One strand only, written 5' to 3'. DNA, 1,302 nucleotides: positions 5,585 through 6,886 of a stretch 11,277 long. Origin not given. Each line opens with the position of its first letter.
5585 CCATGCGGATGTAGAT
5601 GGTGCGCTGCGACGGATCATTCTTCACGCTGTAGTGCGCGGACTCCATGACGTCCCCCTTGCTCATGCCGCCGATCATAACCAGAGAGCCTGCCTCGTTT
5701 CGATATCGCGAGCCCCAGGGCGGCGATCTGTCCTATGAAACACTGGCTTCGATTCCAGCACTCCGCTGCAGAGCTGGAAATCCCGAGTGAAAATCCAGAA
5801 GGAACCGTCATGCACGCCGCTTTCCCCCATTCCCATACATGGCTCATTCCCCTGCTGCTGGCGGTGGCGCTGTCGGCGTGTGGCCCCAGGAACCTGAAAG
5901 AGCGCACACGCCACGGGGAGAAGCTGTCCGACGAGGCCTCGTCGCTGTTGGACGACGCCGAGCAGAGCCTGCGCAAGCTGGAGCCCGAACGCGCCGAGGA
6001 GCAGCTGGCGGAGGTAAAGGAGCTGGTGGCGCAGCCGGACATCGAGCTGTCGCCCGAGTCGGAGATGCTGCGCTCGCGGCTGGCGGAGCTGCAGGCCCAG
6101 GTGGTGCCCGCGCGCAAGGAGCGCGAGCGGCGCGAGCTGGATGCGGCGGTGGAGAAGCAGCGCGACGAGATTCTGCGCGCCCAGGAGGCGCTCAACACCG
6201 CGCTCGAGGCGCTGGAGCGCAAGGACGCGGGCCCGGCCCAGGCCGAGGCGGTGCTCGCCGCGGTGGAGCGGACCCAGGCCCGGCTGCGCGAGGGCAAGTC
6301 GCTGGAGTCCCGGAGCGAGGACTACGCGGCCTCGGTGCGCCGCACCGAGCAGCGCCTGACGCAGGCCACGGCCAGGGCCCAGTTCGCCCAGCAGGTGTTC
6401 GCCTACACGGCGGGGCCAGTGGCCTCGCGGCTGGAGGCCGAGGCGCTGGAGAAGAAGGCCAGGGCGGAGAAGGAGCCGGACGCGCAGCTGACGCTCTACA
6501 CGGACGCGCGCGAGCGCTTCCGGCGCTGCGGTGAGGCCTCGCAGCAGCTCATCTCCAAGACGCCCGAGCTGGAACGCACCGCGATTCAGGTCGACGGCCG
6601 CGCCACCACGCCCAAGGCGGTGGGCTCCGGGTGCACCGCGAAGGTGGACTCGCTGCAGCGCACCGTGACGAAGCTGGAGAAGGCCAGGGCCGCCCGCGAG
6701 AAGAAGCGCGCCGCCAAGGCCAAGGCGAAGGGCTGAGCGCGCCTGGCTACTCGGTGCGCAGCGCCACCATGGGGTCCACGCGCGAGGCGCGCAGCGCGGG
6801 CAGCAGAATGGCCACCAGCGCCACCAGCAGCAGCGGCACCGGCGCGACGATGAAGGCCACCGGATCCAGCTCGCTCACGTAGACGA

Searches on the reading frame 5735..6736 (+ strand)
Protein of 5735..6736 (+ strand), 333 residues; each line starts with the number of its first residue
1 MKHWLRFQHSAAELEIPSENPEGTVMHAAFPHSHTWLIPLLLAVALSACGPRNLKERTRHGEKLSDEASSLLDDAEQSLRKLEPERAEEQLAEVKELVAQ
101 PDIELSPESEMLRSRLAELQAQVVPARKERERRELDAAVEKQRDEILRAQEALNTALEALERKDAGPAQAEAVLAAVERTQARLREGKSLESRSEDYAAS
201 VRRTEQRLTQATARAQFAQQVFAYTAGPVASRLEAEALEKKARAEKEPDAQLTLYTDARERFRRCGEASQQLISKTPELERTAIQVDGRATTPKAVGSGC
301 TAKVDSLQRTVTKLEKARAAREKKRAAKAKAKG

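Call 4: search_protein_families(library=pfam, proteins=[window:5735-6736:+], max_evalue=0.01)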
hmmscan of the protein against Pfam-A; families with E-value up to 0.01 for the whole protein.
window:5735-6736:+ (333 aa): 0 families

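Call 5: search_protein_families(library=ncbifam, proteins=[window:5735-6736:+], max_evalue=0.01)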
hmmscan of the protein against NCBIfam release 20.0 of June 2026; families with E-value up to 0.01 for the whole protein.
window:5735-6736:+ (333 aa): 1 family
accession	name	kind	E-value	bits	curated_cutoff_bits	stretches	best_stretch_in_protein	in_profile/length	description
NF042955.1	Ppl_antiphage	equivalog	0.0033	15.4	1000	1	46-212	453-620/882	anti-phage protein Ppl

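Call 64: search_protein_families(library=pfam, proteins=[window:5810-6736:+], max_evalue=1)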
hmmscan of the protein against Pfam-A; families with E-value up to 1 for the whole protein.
window:5810-6736:+ (308 aa): 0 families

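Call 69: search_solved_structures(query=window:5810-6736:+, max_evalue=1)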
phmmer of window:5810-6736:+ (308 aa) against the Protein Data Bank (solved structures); distinct sequences matched with E-value up to 1: 0.

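Call 70: search_protein_families(library=padloc, proteins=[window:5810-6736:+], max_evalue=0.001)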
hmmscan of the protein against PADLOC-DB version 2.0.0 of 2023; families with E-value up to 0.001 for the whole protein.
window:5810-6736:+ (308 aa): 0 families
